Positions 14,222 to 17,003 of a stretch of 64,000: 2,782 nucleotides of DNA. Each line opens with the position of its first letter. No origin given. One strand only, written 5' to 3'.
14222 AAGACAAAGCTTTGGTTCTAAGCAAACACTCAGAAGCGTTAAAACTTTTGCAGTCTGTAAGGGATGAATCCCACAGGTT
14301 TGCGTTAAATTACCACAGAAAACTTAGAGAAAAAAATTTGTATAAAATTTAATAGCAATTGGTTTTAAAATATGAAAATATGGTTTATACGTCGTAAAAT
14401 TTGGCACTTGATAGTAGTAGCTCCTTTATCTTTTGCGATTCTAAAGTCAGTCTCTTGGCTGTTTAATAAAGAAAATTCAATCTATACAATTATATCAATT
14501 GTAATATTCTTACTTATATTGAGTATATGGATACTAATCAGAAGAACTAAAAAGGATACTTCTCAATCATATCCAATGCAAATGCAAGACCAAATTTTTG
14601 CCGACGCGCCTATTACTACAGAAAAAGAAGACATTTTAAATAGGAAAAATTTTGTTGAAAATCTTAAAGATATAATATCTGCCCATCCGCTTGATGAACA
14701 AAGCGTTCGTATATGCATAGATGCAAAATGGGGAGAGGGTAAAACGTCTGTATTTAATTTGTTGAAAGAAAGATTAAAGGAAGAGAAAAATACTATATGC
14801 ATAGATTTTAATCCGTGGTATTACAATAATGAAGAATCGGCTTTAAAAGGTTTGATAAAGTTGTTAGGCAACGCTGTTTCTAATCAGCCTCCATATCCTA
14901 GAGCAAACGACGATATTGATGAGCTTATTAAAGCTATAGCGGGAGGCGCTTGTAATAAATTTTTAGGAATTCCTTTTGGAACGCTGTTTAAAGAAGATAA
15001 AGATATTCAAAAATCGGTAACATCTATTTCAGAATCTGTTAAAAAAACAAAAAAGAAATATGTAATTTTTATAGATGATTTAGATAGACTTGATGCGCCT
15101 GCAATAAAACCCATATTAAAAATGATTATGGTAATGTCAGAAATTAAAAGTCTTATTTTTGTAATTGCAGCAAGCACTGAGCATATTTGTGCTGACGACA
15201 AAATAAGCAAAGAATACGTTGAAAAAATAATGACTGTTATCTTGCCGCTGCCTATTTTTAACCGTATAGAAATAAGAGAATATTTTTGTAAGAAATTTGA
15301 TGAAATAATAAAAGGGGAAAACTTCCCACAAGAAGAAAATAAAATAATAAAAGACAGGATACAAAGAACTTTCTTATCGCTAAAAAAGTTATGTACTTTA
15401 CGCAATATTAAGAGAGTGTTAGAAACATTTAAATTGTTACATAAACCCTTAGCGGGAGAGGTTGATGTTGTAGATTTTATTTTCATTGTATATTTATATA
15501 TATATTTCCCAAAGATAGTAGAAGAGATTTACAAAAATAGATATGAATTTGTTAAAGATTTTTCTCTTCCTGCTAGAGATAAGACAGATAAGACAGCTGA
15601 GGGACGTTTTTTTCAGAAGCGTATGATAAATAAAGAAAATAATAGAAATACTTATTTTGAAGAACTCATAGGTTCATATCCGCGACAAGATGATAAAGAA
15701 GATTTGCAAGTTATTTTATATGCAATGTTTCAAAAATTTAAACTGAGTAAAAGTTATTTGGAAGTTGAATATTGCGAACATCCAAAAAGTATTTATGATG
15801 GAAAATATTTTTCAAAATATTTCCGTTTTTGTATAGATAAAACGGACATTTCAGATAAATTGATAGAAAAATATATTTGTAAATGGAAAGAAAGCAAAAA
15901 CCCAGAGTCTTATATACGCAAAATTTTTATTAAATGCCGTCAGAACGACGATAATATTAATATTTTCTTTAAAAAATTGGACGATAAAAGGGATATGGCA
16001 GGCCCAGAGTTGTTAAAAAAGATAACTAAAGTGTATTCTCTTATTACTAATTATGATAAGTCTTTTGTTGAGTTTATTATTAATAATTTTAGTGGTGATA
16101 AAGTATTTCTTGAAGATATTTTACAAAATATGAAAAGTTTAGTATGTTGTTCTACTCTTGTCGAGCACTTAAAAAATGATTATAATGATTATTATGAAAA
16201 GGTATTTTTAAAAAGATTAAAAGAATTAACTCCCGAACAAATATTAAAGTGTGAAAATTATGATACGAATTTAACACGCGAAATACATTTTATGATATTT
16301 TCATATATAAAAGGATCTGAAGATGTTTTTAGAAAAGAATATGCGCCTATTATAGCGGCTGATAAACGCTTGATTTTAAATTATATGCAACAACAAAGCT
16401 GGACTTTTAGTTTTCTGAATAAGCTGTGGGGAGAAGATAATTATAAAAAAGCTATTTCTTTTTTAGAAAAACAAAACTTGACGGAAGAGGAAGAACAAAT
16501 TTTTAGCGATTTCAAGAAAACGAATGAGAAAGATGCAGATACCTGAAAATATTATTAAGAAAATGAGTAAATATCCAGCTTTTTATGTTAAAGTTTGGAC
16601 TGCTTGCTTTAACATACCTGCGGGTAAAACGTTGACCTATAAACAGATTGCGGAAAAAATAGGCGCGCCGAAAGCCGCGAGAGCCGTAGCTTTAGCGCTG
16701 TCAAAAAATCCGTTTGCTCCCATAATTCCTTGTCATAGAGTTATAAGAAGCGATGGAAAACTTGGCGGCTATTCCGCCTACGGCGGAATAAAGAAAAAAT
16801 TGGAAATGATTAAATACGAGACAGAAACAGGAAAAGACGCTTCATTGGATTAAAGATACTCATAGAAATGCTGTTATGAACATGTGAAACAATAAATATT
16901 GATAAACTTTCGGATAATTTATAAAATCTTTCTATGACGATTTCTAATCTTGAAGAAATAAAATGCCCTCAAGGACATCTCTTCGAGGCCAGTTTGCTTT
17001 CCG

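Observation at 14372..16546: Intact, strongly AT-rich KAP-family P-loop NTPase with an N-terminal membrane anchor between two DNA-repair genes: candidate orphan defence or sensor gene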

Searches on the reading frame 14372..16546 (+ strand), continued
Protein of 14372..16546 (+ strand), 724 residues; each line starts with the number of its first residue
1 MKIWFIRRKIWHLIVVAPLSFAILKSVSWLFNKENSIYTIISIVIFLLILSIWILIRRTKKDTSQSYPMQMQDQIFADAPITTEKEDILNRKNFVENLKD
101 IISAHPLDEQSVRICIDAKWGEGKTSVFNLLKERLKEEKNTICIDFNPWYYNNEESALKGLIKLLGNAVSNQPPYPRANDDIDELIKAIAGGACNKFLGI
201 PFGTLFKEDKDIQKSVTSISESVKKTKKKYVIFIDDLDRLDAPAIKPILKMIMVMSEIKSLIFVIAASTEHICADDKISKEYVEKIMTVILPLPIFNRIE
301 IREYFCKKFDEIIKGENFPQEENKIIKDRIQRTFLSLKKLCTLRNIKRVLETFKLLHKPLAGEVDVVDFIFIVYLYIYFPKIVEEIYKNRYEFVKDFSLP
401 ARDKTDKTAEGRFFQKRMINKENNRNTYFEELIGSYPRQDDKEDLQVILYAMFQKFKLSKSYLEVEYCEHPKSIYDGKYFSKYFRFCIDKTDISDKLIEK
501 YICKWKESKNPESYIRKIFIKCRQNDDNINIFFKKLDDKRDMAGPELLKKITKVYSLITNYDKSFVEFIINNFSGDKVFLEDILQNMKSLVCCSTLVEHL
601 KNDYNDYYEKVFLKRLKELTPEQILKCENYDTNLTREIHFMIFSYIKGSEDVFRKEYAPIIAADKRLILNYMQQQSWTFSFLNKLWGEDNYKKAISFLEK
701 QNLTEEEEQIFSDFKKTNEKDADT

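Call 43: fold_search(model_id=the predicted structure, library=pdb)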
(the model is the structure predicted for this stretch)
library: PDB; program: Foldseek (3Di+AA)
matches with E <= 10: 1006; with E <= 0.001: 16
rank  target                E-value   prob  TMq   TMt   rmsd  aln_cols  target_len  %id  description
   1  5uj7_C                1.2e-04  1.00  0.25  0.41   9.6       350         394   12  Structure of the active form of human Origin Recognition Complex ATPase motor module, complex subunitS 1, 4, 5 (released 2017-02-08)
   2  7tjh_D                1.3e-04  1.00  0.22  0.34  16.3       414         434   14  S. cerevisiae ORC bound to 84 bp ARS1 DNA and Cdc6 (state 1) with flexible Orc6 N-terminal domain (released 2022-10-05)
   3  2qen                  2.2e-04  1.00  0.24  0.43  11.1       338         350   13  The walker-type atpase paby2304 of pyrococcus abyssi (released 2008-07-01)
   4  5uj7_D                2.8e-04  1.00  0.25  0.42   7.3       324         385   11  Structure of the active form of human Origin Recognition Complex ATPase motor module, complex subunitS 1, 4, 5 (released 2017-02-08)
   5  2v1u_A                3.0e-04  1.00  0.22  0.38   7.0       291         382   12  STRUCTURE OF THE AEROPYRUM PERNIX ORC1 PROTEIN IN COMPLEX WITH DNA (released 2007-09-18)
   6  8hr8_F                3.3e-04  1.00  0.33  0.29  21.8       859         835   11  Structure of heptameric RdrA ring (released 2023-02-01)
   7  1w5t_C                3.7e-04  1.00  0.24  0.41   8.6       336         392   12  Structure of the Aeropyrum Pernix ORC2 protein (ADPNP-ADP complexes) (released 2004-10-05)
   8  7jgr_G                4.4e-04  1.00  0.28  0.49   8.4       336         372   12  Structure of Drosophila ORC bound to DNA (84 bp) and Cdc6 (released 2020-09-09)
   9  7jk6_D                5.5e-04  1.00  0.20  0.29  13.6       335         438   12  Structure of Drosophila ORC in the active conformation (released 2020-09-09)
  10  8s0e_C                5.7e-04  1.00  0.22  0.27  29.6       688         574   11  H. sapiens OCCM bound to double stranded DNA (released 2024-10-02)
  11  5zr1_D                6.0e-04  1.00  0.23  0.35   8.5       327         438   13  Saccharomyces Cerevisiae Origin Recognition Complex Bound to a 72-bp Origin DNA containing ACS and B1 element (released 2018-07-11)
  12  1w5t_A                6.0e-04  1.00  0.21  0.35   8.1       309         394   12  Structure of the Aeropyrum Pernix ORC2 protein (ADPNP-ADP complexes) (released 2004-10-05)
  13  7jpq_D                7.1e-04  1.00  0.25  0.41   8.4       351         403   13  ORC-O2-5: Human Origin Recognition Complex (ORC) with subunits 2,3,4,5 (released 2020-09-02)
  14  7tjj_D                7.7e-04  1.00  0.24  0.36   8.4       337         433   14  S. cerevisiae ORC bound to 84 bp ARS1 DNA and Cdc6 (state 1) with docked Orc6 N-terminal domain (released 2022-10-05)
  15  7jk6_C                8.4e-04  1.00  0.23  0.30  24.2       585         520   10  Structure of Drosophila ORC in the active conformation (released 2020-09-09)
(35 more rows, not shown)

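Call 44: find_related_loci(query=window:14372-16543:+, collection=metagenome_contigs, flank=4000)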
Query window:14372-16543:+ (724 aa) in metagenome_contigs; peptide patterns used: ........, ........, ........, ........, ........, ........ (x = any residue, [..] = any of these).
96 stretches matched a pattern, but none encodes a relative of the query by tblastn (E <= 1e-3).

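Call 47: fold_search(model_id=the predicted structure, library=viral)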
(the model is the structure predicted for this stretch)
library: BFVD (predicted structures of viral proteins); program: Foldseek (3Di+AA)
matches with E <= 10: 477; with E <= 0.001: 2
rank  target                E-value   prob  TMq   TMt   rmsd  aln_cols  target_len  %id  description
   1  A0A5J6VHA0            4.7e-06  1.00  0.21  0.34  20.8       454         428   13  KAP family P-loop domain protein [Megaviridae environmental sample]
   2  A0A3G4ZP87            5.2e-04  1.00  0.19  0.24  12.7       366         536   11  AAA family ATPase [Terrestrivirus sp.]
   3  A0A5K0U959            1.1e-03  1.00  0.23  0.30  29.8       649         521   12  ATP-dependent metallopeptidase FtsH/Yme1/Tma family protein [Yasminevirus sp. GU-2018]
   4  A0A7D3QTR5            1.4e-03  1.00  0.19  0.26  12.8       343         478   11  AAA family ATPase [Fadolivirus FV1/VV64]
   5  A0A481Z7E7            1.6e-03  1.00  0.21  0.37  24.1       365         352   14  ATPase domain protein [Pithovirus LCPAC104]
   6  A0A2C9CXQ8            1.7e-03  1.00  0.20  0.38  11.3       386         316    9  Sliding-clamp-loader large subunit [Yersinia phage fHe-Yen9-04]
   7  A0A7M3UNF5            2.2e-03  0.99  0.18  0.31  27.9       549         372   12  ATPase AAA-type core domain-containing protein [Pyramimonas orientalis virus 01B]
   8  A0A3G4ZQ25            2.4e-03  1.00  0.20  0.35   8.6       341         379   12  AAA family ATPase [Barrevirus sp.]
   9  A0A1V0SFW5            2.6e-03  1.00  0.22  0.32  11.0       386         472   14  Replication factor C small subunit [Hokovirus HKV1]
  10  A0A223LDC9            2.9e-03  1.00  0.20  0.31  17.4       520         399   14  Transcription factor [Bacillus phage PBS1]
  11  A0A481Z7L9            3.2e-03  1.00  0.20  0.22  12.6       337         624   13  Uncharacterized protein [Pithovirus LCPAC104]
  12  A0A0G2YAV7            3.4e-03  1.00  0.21  0.36  12.3       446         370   11  Replication factor c small subunit [Acanthamoeba polyphaga mimivirus Kroon]
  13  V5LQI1                3.5e-03  1.00  0.19  0.33  18.1       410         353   13  (no name in the UniProt tables at hand)
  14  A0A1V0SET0            3.8e-03  1.00  0.19  0.31  20.1       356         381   13  AAA family ATPase [Hokovirus HKV1]
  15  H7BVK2                4.4e-03  1.00  0.20  0.51   7.1       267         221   12  (no name in the UniProt tables at hand)
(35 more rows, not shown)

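Call 49: find_related_loci(query=A3, collection=metagenome_contigs, flank=4000)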
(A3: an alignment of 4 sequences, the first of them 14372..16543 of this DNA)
Query A3 (724 aa) in metagenome_contigs; peptide patterns used: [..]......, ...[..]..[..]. (x = any residue, [..] = any of these).
600 stretches matched a pattern (row limit reached: there are more); 3 encode a relative of the query (tblastn E <= 1e-3); 3 distinct loci.
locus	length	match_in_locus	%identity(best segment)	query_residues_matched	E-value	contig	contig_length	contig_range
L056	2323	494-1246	27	78-293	3e-15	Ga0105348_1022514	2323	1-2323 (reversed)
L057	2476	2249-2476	38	78-155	2e-12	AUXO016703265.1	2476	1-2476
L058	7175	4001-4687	24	116-331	4e-7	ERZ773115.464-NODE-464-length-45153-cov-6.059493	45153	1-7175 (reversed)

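Call 85: search_dna_similar(query=window:14372-16543:+, collection=phages, mode=protein, max_evalue=0.001, max_rows=10)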
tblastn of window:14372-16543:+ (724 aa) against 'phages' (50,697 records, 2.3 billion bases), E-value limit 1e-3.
Records with a match: 1; places in all: 1; records where one place covers at least 80% of the query: 0.
Best place of each record, by identity: <60% 1.
By first word of the organism name: Bacteriophage 1.
By host as written in the record: Helicobacter sp. 1.
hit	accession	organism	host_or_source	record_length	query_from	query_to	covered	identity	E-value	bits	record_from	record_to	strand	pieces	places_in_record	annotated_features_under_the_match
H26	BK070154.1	Bacteriophage sp.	Helicobacter sp.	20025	69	386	44%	22.1%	3e-4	50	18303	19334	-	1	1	hypothetical protein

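Call 86: search_protein_families(library=phrogs, proteins=[window:14372-16543:+], max_evalue=0.001)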
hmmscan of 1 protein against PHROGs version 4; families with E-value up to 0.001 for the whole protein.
window:14372-16543:+ (724 aa): 1 family
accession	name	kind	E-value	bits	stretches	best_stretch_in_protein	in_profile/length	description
phrog_8614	-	unknown function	8.8e-20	72.2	2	72-158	6-89/489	-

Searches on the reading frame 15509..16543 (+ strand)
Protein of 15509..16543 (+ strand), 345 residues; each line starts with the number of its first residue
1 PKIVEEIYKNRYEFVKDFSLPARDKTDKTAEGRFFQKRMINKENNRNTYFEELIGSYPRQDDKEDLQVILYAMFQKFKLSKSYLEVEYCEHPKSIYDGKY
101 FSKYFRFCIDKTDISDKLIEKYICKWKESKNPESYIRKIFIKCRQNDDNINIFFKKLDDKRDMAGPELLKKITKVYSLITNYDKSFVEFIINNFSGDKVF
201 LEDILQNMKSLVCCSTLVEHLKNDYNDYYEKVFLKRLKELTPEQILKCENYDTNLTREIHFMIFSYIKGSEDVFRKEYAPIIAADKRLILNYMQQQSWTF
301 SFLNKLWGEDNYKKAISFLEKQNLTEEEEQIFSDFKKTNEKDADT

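Call 38: search_protein_representatives(protein=window:15509-16543:+)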
Query: 345 residues. Proteins with E-value up to 0.001 (for the whole library): 7; up to 1e-10: 6; up to 1e-30: 4. The best 7 are listed.
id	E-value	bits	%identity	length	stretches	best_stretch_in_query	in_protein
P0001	2.2e-219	744.3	100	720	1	1-345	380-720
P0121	8.9e-39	150.6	54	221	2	158-273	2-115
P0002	9.3e-35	137.4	55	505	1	1-173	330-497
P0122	3.3e-31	125.7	61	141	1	208-342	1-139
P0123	5.6e-21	92.1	43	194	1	172-343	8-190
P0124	6.3e-12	62.3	50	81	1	109-185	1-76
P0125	1.1e-05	41.8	61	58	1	286-343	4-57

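Call 50: find_encoding_contigs(protein=P0123, flank=6000, max_places=3)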
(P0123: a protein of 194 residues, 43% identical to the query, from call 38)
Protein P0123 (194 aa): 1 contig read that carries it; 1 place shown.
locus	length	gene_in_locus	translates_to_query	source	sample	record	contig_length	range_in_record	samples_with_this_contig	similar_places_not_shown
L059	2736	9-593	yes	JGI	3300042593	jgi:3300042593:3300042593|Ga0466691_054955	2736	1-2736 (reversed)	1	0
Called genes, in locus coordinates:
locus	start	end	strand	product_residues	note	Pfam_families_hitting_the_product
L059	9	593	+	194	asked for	-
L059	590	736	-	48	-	-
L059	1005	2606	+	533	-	-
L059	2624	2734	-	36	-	?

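Call 51: find_encoding_contigs(protein=P0122, flank=6000, max_places=3)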
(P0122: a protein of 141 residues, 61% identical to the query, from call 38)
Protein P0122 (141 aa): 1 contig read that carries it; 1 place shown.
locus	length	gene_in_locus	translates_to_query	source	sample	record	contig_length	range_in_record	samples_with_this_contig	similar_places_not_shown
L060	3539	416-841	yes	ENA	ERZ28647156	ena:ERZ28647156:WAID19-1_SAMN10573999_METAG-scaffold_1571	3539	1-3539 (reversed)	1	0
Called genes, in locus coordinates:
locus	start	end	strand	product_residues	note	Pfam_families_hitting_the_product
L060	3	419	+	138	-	?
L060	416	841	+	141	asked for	-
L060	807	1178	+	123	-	PF01035:DNA_binding_1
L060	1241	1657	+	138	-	PF08780:NTase_sub_bind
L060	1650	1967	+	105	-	PF18765:Polbeta (weak)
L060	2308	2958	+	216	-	PF14353:CpXC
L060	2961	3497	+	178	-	PF04026:SpoVG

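Call 53: search_protein_families(library=pfam, proteins=[L059:1005-2603:+, L060:1241-1654:+, L060:1650-1964:+], max_evalue=0.01)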
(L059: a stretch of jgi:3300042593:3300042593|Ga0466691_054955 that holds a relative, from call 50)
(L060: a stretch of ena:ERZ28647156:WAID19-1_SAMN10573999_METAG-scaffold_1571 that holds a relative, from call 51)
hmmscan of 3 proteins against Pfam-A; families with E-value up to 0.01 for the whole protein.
L059:1005-2603:+ (533 aa): 2 families
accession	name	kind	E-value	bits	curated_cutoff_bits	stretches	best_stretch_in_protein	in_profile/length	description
PF07719.23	TPR_2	-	0.00011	22.5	27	1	488-517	5-34/34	Tetratricopeptide repeat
PF00515.34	TPR_1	-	0.0048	17.1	27.8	1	491-517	8-34/34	Tetratricopeptide repeat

L060:1241-1654:+ (138 aa): 2 families
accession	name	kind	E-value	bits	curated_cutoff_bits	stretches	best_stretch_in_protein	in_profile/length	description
PF08780.16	NTase_sub_bind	-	2.6e-15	57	31.8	1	16-135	6-124/126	Nucleotidyltransferase substrate binding protein like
PF01934.22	HepT-like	-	0.00077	19.6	23.5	1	27-134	17-119/120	Ribonuclease HepT-like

L060:1650-1964:+ (105 aa): 2 families
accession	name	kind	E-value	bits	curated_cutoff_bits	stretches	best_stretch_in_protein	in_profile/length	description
PF18765.7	Polbeta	-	8.4e-08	32.7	26.9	1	12-102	1-89/93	Polymerase beta, Nucleotidyltransferase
PF22600.2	MTPAP-like_central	-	0.0021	18.6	27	1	7-70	22-89/139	Poly(A) RNA polymerase, mitochondrial-like, central palm domain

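Call 72: predict_structure(alignment_id=A4)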
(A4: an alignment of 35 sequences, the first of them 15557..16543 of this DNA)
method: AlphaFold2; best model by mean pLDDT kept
length: 329 residues; sequences in the alignment: 35
mean_pLDDT: 76.1   pTM: 0.63
mean pLDDT of the five models: 76.1, 74.6, 74.4, 73.9, 72.4
residues with pLDDT >= 90: 100; 70-90: 127; 50-70: 64; < 50: 38
segments of 3 or more residues with pLDDT < 50: 1-26, 65-75
pLDDT, mean of each block of 10 residues (from residue 1): 29 36 44 84 91 72 46 49 58 73 94 94 88 88 93 93 84 94 93 87 87 88 72 60 69 70 78 78 74 85 92 91 76
secondary structure, 60 per line:
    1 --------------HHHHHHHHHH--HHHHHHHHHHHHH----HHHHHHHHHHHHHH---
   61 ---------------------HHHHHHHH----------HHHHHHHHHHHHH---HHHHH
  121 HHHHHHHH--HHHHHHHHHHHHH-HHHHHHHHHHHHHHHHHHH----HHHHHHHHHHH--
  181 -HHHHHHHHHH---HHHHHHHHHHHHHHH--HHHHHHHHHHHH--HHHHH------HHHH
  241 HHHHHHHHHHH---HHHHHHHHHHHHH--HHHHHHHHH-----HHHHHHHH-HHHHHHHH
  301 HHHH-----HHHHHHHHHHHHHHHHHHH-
elements in order: H15-24 H27-39 H44-57 H82-89 H100-112 H116-128 H131-143 H145-163 H168-178 H182-191 H195-209 H212-223 H226-230 H237-251 H255-267 H270-278 H284-291 H293-304 H310-328

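Call 76: fold_search(model_id=the predicted structure, library=pdb)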
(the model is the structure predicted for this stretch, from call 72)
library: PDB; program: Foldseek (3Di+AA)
matches with E <= 10: 683; with E <= 0.001: 0
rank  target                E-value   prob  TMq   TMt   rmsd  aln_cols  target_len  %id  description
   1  6vfk_B                1.1e-01  0.35  0.14  0.15  16.8       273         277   13  De novo designed tetrahedral nanoparticle T33_dn10 displaying 4 copies of BG505-SOSIP trimer on the surface (released 2020-07-22)
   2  7ue2_A                1.6e-01  0.66  0.20  0.21  18.7       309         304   11  Crystal structure of designed helical repeat protein RPB_PLP3_R6 bound to PLPx6 peptide (released 2023-03-29)
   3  3qtn                  2.1e-01  0.47  0.22  0.22  21.1       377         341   12  Structure of S. pombe nuclear import adaptor Nro1 (Space group P6522) (released 2011-09-21)
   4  2vgl_A                2.4e-01  0.60  0.25  0.17  16.8       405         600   12  AP2 CLATHRIN ADAPTOR CORE (released 2007-12-25)
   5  4cqo_C                3.0e-01  0.21  0.14  0.11  16.0       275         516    9  Structure of the human CNOT1 superfamily homology domain in complex with a Nanos1 peptide (released 2014-04-23)
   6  7ynd_C                3.1e-01  0.23  0.16  0.11  17.9       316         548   12  Cryo-EM structure of Cas7-11-crRNA-Csx29 ternary complex (released 2023-02-01)
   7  4rzp_A                3.4e-01  0.51  0.20  0.24  11.9       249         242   10  Crystal Structure of Engineered Protein. Northeast Structural Genomics Consortium (NESG) Target OR366. (released 2015-01-07)
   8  6e9v_A                3.5e-01  0.20  0.14  0.19  16.0       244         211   15  DHF79 filament (released 2018-11-21)
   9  5h78_A                3.7e-01  0.47  0.19  0.26  13.6       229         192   13  Crystal structure of the PKA-DHR14 fusion protein (released 2017-06-28)
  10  6sga_F3               3.9e-01  0.28  0.18  0.09  20.7       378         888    9  Body domain of the mt-SSU assemblosome from Trypanosoma brucei (released 2019-09-18)
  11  8g9j                  3.9e-01  0.18  0.11  0.16  16.1       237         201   12  Geometrically programmable nanomaterial construction using regularized protein building blocks (released 2024-03-13)
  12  9k84_A                4.0e-01  0.21  0.13  0.17  15.9       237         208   11  Cryo-EM structure of designed zinc-induced filament Fiber-n6-Zn1-HEHE-44 (released 2025-10-29)
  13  2qiz                  4.4e-01  0.38  0.20  0.10  13.1       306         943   12  Structure of the yeast U-box-containing ubiquitin ligase Ufd2p (released 2007-09-18)
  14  7r5s_I                4.6e-01  0.21  0.16  0.11  16.7       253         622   14  Structure of the human CCAN bound to alpha satellite DNA (released 2022-04-27)
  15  4nee_B                4.8e-01  0.57  0.25  0.22  13.9       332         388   10  crystal structure of AP-2 alpha/simga2 complex bound to HIV-1 Nef (released 2014-01-29)
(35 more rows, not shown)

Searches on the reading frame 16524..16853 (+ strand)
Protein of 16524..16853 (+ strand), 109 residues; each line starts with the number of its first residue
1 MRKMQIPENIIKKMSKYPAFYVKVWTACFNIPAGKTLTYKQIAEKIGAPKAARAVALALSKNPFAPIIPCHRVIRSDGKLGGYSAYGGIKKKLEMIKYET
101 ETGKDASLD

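Call 3: search_protein_families(library=pfam, proteins=[window:16524-16853:+], max_evalue=0.01)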
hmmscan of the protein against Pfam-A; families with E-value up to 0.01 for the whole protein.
window:16524-16853:+ (109 aa): 1 family
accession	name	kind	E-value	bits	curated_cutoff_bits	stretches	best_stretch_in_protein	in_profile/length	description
PF01035.26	DNA_binding_1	-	1.6e-30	105.2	27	1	20-99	2-79/81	6-O-methylguanine DNA methyltransferase, DNA binding domain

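Call 4: search_protein_families(library=padloc, proteins=[window:16524-16853:+], max_evalue=0.01)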
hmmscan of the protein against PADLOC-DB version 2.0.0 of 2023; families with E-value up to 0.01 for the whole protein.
window:16524-16853:+ (109 aa): 0 families

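Call 5: search_protein_families(library=ncbifam, proteins=[window:16524-16853:+], max_evalue=0.01)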
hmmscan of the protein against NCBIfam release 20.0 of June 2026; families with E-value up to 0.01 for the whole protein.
window:16524-16853:+ (109 aa): 5 families
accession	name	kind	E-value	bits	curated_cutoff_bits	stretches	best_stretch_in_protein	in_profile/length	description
TIGR00589.1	ogt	superfamily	7.9e-27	93.1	46.4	1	20-95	3-76/80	methylated-DNA--[protein]-cysteine S-methyltransferase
NF011964.0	PRK15435.1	equivalog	1.6e-24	86.6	345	1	19-102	270-351/354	bifunctional DNA-binding transcriptional regulator/O6-methylguanine-DNA methyltransferase Ada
NF007626.0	PRK10286.1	equivalog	9.5e-18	64.9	192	1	19-99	88-166/171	methylated-DNA--[protein]-cysteine S-methyltransferase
NF041132.1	DNA_protcyst_Mta_Thcoc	equivalog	1.4e-09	38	250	1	22-91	95-162/169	methylated-DNA--protein-cysteine methyltransferase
NF003022.0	PRK03887.1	equivalog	2.6e-08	33.9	164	1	22-91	95-162/175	methylated-DNA--protein-cysteine methyltransferase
